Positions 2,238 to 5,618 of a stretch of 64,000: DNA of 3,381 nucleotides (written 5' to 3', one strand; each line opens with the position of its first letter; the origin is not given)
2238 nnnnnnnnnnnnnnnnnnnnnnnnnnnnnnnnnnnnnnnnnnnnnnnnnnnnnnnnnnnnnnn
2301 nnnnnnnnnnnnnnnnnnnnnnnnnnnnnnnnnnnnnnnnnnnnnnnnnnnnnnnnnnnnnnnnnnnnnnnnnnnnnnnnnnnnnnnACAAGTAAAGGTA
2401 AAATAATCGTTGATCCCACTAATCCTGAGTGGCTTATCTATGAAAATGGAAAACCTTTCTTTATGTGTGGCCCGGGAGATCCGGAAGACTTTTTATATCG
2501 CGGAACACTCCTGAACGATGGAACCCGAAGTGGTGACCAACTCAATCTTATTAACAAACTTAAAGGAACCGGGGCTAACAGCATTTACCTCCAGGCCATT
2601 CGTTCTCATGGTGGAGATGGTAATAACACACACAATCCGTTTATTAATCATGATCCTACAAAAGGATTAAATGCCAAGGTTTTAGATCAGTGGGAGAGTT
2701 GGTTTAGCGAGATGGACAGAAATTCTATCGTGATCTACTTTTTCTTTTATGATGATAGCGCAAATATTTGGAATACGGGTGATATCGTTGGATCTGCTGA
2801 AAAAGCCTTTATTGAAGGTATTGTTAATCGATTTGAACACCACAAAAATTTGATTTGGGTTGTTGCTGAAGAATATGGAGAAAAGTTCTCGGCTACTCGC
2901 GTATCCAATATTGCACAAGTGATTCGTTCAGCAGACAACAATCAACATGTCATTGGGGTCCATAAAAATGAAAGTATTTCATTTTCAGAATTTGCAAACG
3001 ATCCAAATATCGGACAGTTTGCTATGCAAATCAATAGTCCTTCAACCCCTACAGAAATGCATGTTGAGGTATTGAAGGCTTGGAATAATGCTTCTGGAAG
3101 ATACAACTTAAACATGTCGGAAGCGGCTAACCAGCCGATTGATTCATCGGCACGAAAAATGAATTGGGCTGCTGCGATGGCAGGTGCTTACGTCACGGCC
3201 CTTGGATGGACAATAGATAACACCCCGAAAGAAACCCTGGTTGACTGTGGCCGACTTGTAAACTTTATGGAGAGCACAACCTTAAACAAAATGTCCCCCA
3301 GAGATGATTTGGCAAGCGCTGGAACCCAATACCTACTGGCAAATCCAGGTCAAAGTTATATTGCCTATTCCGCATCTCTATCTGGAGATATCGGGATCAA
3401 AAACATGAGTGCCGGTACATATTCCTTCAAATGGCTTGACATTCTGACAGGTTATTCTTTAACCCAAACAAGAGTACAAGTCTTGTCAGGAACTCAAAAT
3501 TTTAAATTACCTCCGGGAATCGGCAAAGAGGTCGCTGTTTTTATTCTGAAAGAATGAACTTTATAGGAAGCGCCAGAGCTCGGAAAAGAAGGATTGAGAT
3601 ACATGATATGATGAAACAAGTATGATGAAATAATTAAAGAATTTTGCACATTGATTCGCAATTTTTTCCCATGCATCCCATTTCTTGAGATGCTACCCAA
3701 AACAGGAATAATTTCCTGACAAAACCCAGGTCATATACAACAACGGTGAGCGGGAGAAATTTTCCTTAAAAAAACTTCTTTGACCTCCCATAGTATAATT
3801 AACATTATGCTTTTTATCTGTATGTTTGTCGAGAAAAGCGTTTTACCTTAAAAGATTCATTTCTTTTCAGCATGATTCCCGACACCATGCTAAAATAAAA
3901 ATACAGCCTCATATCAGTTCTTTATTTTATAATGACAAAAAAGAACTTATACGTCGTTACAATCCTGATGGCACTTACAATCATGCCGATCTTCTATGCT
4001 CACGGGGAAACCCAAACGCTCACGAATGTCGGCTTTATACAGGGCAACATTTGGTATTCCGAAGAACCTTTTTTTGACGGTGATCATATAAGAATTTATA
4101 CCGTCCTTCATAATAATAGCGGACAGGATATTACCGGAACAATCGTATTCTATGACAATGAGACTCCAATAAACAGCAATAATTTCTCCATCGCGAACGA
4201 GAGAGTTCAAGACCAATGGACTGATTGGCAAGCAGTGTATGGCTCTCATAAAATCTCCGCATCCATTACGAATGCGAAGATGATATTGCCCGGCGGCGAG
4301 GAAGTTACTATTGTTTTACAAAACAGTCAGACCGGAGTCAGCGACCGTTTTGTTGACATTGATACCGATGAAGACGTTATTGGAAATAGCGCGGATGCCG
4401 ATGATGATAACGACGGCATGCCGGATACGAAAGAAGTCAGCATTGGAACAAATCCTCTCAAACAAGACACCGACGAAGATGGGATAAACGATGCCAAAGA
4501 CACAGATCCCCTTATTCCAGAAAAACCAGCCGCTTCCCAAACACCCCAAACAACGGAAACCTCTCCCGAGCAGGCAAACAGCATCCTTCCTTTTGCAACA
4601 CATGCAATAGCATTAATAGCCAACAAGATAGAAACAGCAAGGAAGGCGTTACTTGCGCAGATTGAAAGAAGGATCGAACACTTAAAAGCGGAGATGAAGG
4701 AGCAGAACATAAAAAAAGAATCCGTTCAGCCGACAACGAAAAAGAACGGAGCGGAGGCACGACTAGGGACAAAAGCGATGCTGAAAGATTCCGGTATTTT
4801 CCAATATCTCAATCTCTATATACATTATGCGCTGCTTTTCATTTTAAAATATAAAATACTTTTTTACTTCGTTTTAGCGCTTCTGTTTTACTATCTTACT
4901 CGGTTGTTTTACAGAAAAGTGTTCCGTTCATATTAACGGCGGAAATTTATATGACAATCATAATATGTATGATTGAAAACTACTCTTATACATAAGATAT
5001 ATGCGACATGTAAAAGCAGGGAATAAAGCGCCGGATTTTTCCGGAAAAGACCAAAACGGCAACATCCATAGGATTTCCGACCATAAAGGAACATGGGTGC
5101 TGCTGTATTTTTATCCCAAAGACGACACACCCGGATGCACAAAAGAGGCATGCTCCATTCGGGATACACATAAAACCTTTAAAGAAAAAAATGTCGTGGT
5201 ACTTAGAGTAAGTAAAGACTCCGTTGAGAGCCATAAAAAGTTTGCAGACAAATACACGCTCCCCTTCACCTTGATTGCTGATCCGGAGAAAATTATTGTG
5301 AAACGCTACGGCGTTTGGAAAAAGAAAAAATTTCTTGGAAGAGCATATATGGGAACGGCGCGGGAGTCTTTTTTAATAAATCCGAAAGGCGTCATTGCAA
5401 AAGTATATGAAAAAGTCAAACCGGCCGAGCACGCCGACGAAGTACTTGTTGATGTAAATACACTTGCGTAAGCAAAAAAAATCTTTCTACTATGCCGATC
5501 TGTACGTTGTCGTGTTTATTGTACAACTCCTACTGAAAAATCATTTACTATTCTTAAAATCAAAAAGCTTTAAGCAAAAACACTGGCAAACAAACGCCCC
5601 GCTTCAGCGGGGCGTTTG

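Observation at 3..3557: Very large modular secreted protein: duplicated ~105-aa domain, Cys-rich repeats, a serine hydrolase and a glycosidase-like domain.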

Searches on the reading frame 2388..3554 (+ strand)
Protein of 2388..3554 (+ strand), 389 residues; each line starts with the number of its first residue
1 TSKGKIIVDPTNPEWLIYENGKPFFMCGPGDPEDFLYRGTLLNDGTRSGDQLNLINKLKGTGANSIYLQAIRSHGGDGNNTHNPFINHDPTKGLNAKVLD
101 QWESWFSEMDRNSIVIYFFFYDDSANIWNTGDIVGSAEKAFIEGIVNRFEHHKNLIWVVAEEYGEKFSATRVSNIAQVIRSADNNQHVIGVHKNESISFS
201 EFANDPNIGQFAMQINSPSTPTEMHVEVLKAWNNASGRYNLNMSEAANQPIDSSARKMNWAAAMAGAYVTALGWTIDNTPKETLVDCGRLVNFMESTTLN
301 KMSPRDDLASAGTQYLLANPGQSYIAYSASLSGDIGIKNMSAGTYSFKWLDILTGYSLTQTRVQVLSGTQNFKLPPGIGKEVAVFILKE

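Call 16: search_protein_families(library=pfam, proteins=[window:2388-3554:+], max_evalue=10)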
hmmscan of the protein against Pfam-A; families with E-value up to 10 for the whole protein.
seq(389 aa): 1 family
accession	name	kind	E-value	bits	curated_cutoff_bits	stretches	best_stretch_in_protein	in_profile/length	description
PF13204.13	Apiosidase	-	2.3e-08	34.4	26.5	1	15-267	6-271/320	Apiosidase-like, catalytic domain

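Call 82: search_solved_structures(query=A3, max_evalue=10, show_alignments=3)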
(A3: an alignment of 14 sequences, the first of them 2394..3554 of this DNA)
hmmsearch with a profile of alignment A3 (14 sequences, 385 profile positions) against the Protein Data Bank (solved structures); distinct sequences matched with E-value up to 10: 12.
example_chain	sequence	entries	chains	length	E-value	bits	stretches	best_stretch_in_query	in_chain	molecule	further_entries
3kzs_A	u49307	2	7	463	0.0011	21.4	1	134-214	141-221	DUF4038 domain-containing protein | Glycoside hydrolase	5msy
8t9w_A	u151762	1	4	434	0.0015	21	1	96-373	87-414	Apiosidase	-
4qfu_A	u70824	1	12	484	0.0041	19.6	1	135-213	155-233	DUF4038 domain-containing protein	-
4n0r_A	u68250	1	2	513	0.011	18.2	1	97-199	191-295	putative glycoside hydrolase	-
7zjj_A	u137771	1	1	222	0.36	13.1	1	110-230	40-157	CspZ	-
9f21_A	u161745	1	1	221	0.82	12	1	141-232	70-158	Complement regulator-acquiring surface protein 2 (CRASP-2)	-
6atg_B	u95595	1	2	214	0.93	11.8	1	141-223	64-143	Complement regulator-acquiring surface protein 2 (CRASP-2)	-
9f1v_A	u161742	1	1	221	0.94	11.8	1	141-229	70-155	Complement regulator-acquiring surface protein 2 (CRASP-2)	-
4bg0_A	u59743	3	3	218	0.95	11.8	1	141-223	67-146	COMPLEMENT REGULATOR-ACQUIRING SURFACE PROTEIN 2 (CRASP-2 (CRASP-2) | COMPLEMENT REGULATOR-ACQUIRING SURFACE PROTEIN 2 (CRASP-2)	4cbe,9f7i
8on7_A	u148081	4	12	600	1.6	11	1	131-167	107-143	FMRFamide-gated sodium channel 1 (FaNaC1) | FMRFamide-gated sodium channel 1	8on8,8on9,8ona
5cwh_A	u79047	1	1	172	3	10.1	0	166-225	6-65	Designed helical repeat protein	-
5h78_A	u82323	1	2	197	5.7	9.2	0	165-225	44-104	cAMP-dependent protein kinase type II-alpha regulatory subunit,DHR14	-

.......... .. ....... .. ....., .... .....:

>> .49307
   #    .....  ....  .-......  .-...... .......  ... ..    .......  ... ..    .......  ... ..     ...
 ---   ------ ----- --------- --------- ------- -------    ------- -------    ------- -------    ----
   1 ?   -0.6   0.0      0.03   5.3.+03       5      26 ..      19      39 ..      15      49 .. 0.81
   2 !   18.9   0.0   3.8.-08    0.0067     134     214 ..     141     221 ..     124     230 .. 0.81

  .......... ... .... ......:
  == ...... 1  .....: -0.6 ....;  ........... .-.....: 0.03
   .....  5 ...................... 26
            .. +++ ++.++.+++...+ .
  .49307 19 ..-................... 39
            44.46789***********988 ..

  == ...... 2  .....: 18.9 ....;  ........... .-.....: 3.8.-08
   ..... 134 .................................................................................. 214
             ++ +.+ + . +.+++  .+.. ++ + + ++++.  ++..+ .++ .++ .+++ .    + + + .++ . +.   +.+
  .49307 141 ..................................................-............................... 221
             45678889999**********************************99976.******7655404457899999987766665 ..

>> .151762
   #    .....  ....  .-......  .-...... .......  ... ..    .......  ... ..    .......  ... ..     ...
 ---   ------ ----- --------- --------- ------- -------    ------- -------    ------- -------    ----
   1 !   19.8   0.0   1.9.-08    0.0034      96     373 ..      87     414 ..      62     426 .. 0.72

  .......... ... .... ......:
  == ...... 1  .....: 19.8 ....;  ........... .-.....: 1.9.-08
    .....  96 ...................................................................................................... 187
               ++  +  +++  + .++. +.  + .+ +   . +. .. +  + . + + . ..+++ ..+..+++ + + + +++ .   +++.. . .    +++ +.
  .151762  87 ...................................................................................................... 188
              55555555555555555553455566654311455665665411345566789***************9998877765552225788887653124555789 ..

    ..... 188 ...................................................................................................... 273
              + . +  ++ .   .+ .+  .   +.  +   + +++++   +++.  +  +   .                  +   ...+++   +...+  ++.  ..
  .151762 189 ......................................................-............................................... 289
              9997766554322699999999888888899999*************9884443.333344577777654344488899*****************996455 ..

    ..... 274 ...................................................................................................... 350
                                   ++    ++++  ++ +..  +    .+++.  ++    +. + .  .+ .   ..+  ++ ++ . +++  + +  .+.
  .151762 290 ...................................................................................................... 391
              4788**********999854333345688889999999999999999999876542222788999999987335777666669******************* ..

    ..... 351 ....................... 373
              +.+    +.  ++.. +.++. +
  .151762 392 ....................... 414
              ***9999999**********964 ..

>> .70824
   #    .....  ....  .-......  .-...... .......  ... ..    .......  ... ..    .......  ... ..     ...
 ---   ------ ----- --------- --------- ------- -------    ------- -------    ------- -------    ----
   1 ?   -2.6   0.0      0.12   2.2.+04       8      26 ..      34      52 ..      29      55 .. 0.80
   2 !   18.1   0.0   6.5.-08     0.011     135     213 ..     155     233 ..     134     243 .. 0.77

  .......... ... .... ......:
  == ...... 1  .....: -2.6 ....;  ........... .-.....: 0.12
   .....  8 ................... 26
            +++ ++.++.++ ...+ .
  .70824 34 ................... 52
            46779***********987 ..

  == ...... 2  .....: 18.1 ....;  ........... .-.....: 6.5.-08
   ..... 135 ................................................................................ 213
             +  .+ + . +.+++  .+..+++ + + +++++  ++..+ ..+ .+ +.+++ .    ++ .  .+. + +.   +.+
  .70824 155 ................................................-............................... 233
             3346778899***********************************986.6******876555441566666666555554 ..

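Call 98: search_protein_families(library=ncbifam, proteins=[window:2394-3554:+], max_evalue=10)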
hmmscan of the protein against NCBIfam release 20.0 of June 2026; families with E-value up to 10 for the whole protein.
window:2394-3554:+ (387 aa): 1 family
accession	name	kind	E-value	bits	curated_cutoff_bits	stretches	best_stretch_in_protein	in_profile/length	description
TIGR03963.1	rSAM_QueE_Clost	equivalog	0.11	12.2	260.1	1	171-300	79-201/219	putative 7-carboxy-7-deazaguanine synthase QueE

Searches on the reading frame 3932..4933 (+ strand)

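Call 17: search_protein_families(library=pfam, proteins=[window:3932-4933:+], max_evalue=0.1)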
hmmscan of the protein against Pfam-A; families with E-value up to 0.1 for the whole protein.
window:3932-4933:+ (334 aa): 3 families
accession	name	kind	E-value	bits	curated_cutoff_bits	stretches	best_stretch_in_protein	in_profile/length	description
PF18884.5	TSP3_bac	-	5.2e-07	29.8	25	1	157-177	1-21/22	Bacterial TSP3 repeat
PF02412.23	TSP_3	-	0.0074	16.4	25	0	144-166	2-24/36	Thrombospondin type 3 repeat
PF16640.11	Big_3_5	-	0.024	15.6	35.5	1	51-111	12-68/88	Bacterial Ig-like domain (group 3)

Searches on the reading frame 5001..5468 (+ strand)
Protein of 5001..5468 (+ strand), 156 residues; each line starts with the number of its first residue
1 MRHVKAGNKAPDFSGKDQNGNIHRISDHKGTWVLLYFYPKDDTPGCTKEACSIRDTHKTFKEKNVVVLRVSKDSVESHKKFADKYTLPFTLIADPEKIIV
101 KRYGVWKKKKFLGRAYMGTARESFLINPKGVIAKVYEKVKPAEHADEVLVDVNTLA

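Call 17: search_protein_families(library=pfam, proteins=[window:5001-5468:+], max_evalue=0.1)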
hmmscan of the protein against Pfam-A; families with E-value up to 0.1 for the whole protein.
window:5001-5468:+ (156 aa): 4 families
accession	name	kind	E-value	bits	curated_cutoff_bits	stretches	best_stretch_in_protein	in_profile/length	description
PF00578.27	AhpC-TSA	-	3.5e-41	140.4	26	1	7-134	2-123/124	AhpC/TSA family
PF08534.16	Redoxin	-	1.2e-21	77.5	26.6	1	5-146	1-145/148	Redoxin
PF13911.12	AhpC-TSA_2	-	0.0024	18.7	27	1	54-117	3-67/114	AhpC/TSA antioxidant enzyme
PF13905.12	Thioredoxin_8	-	0.01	16.6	27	1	31-105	2-79/94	Thioredoxin-like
